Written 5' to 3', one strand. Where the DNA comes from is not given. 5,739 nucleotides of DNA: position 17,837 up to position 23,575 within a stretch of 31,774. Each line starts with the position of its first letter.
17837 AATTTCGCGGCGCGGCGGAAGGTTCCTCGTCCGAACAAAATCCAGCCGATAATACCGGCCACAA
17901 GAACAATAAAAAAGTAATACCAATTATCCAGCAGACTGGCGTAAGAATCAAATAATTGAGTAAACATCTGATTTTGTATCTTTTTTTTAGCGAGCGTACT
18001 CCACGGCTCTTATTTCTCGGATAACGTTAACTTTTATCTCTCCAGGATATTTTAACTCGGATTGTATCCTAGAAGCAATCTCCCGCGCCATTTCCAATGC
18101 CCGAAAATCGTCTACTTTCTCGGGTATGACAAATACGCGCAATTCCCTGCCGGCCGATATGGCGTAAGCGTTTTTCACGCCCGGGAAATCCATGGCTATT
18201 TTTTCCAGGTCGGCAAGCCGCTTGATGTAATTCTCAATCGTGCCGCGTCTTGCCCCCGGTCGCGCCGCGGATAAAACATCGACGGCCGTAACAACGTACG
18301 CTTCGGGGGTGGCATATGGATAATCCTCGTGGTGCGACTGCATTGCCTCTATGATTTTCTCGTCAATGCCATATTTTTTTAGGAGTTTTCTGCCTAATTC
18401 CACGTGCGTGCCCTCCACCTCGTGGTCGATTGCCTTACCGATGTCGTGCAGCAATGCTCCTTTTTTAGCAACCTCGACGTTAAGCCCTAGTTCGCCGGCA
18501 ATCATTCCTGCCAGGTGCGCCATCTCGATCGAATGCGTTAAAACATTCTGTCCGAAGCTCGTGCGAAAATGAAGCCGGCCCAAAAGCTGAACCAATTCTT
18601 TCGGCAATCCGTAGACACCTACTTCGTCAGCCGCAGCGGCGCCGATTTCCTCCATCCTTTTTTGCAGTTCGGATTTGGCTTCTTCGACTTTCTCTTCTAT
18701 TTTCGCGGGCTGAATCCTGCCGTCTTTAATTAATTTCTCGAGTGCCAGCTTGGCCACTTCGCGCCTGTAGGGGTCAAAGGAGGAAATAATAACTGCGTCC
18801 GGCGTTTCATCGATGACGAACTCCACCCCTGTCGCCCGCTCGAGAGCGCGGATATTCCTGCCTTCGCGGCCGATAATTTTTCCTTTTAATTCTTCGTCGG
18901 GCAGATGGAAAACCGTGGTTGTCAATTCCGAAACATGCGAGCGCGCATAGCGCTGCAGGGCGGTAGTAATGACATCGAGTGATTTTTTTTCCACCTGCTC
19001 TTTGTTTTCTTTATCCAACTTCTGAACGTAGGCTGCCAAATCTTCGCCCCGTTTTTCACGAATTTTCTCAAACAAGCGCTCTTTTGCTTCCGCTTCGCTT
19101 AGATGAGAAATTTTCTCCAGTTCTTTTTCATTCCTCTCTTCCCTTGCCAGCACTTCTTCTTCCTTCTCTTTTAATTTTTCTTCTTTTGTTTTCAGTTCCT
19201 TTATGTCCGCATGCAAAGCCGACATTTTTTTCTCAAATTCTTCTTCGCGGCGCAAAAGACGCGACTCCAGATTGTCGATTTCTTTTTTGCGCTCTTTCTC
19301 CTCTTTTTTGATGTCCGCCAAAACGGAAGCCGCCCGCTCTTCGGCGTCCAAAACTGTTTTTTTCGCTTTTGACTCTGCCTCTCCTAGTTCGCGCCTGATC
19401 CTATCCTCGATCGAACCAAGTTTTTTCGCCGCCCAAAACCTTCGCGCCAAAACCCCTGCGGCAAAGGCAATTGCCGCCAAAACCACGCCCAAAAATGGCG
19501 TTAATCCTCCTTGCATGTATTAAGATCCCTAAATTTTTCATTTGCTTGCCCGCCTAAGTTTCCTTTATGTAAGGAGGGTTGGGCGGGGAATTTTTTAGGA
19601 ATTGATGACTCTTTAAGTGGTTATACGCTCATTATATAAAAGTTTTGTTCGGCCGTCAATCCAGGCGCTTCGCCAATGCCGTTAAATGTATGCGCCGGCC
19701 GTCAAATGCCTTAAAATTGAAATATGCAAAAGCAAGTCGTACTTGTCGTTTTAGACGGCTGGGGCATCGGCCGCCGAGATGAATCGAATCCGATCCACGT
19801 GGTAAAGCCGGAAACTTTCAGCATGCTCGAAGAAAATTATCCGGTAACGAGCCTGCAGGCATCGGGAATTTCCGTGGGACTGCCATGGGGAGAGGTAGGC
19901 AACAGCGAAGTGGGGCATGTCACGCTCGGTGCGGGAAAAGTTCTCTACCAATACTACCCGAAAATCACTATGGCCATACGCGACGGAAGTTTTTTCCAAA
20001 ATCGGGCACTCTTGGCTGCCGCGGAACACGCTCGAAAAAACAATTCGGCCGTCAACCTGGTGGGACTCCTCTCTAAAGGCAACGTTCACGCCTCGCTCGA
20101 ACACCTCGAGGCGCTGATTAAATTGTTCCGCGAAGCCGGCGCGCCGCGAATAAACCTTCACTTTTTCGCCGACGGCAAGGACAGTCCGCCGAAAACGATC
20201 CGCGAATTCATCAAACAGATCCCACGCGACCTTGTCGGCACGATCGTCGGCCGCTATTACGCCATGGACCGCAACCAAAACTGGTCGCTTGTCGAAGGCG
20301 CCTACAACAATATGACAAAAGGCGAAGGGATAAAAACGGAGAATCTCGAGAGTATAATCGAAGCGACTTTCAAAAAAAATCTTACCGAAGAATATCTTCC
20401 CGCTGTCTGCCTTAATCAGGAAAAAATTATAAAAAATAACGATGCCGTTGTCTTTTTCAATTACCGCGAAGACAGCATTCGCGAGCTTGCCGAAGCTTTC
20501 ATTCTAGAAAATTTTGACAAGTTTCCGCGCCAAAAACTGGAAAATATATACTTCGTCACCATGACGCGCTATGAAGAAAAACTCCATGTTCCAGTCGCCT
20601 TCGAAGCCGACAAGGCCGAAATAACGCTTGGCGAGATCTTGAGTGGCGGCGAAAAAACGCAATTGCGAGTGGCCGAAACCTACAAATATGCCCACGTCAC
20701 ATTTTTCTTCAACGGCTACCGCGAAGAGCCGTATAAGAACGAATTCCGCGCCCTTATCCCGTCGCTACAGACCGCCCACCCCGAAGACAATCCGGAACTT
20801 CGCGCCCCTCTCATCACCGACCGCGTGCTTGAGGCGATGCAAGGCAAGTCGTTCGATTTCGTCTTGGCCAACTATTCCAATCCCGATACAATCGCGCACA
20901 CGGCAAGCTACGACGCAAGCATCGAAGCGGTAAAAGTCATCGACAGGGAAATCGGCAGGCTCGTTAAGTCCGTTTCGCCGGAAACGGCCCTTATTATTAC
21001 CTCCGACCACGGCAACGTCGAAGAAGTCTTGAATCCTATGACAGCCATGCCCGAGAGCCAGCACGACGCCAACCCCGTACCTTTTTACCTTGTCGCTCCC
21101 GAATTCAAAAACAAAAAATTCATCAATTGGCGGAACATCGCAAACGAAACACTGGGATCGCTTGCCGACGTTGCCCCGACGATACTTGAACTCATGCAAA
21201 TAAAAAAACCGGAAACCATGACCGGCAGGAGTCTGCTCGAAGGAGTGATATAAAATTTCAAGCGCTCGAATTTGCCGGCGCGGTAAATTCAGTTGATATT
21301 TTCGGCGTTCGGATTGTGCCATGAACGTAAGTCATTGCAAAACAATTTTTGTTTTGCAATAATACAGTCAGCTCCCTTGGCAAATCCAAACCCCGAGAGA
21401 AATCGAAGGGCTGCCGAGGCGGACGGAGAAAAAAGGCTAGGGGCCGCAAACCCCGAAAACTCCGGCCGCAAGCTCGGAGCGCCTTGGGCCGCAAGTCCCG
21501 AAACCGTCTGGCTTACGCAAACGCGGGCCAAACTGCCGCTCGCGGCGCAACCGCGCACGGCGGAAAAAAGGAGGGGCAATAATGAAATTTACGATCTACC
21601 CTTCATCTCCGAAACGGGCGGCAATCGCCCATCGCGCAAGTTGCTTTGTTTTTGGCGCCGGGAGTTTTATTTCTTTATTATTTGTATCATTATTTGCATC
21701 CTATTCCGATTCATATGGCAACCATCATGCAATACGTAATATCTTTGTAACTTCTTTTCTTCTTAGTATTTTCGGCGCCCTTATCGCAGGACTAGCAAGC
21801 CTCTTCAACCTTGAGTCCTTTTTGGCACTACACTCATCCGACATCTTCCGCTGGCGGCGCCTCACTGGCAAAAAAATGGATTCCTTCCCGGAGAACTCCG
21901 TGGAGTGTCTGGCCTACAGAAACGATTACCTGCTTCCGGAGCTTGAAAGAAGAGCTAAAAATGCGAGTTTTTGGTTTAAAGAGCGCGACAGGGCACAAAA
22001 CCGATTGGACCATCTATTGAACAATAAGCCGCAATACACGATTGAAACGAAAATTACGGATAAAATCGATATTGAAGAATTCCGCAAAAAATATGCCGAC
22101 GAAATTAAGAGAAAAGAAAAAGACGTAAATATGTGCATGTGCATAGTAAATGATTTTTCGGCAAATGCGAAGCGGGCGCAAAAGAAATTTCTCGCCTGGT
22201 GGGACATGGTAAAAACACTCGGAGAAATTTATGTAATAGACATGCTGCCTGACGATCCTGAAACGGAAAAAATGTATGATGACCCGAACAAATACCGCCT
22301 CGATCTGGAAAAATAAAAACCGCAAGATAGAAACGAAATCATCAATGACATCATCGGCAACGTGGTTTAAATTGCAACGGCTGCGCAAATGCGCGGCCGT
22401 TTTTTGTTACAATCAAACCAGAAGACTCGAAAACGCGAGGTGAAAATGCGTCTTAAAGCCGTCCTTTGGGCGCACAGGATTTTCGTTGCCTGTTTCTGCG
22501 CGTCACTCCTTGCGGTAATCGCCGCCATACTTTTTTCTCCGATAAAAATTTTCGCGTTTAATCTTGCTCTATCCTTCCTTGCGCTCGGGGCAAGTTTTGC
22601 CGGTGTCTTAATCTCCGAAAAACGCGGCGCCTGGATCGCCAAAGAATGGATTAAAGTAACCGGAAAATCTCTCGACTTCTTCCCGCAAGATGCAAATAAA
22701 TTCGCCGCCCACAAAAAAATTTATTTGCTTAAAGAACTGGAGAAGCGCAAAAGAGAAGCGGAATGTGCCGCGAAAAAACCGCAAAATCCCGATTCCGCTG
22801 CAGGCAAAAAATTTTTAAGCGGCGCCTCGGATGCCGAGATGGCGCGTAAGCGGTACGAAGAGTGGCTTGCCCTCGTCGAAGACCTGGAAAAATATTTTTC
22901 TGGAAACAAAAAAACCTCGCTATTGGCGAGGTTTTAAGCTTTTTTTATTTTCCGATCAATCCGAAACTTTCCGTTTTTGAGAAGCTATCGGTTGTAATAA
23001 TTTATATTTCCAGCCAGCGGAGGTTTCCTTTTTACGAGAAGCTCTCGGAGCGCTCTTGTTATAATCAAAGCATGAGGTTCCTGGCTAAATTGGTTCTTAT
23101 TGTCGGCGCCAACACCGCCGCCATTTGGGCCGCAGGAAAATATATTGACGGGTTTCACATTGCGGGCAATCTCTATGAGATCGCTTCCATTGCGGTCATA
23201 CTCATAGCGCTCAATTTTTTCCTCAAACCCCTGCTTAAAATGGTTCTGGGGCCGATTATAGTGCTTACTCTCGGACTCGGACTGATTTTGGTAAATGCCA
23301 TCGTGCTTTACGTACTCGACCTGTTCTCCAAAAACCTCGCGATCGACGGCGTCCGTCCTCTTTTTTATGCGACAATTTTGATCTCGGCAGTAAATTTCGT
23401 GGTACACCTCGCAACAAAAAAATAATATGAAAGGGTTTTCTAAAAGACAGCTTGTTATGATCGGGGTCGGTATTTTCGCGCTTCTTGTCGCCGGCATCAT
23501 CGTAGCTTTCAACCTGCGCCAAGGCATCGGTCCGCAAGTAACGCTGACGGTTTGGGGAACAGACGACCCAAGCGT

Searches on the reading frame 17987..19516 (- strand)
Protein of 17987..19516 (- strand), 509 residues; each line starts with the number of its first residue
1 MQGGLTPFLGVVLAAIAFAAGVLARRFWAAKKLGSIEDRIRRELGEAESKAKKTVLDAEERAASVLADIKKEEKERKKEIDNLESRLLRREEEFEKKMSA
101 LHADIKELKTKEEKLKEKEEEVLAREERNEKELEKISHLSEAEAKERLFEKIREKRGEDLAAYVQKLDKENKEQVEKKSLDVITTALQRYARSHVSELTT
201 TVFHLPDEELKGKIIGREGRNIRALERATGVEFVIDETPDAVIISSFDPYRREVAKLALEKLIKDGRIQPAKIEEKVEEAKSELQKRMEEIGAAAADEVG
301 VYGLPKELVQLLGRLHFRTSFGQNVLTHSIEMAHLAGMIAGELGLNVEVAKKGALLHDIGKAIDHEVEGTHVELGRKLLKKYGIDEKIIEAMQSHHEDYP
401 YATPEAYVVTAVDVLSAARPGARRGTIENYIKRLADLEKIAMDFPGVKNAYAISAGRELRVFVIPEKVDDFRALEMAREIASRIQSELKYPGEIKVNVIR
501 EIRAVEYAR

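Call 44: search_protein_families(library=pfam, max_evalue=0.001, proteins=[window:17987-19516:-])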
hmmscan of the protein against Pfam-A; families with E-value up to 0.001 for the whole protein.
window:17987-19516:- (509 aa): 4 families
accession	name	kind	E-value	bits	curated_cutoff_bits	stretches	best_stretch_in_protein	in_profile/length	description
PF12072.13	RNase_Y_N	-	9.6e-27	94.2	32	1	10-193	6-200/201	RNase Y N-terminal region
PF01966.28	HD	-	1.9e-19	70.5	22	1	325-417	1-115/116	HD domain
PF00013.35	KH_1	-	3.3e-07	30.4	21.5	1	203-260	4-65/66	KH domain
PF08668.18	HDOD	-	1.4e-06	28.3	22.9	0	324-363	94-134/196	HDOD domain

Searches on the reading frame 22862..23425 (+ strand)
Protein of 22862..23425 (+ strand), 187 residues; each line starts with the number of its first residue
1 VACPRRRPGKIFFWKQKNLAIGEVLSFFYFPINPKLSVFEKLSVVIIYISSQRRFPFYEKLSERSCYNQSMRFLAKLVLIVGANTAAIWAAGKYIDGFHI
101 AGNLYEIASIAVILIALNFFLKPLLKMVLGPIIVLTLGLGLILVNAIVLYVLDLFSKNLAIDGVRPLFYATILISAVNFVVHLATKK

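Call 5: search_protein_families(library=pfam, max_evalue=1, proteins=[window:22862-23425:+])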
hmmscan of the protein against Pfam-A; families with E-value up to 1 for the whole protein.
window:22862-23425:+ (187 aa): 2 families
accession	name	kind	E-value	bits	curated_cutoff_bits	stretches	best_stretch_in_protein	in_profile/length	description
PF04020.18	Phage_holin_4_2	-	3.4e-15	57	28.8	1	76-180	2-105/105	Mycobacterial 4 TMS phage holin, superfamily IV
PF24352.1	DUF7512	-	0.15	12.1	27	1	138-151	16-29/46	Family of unknown function (DUF7512)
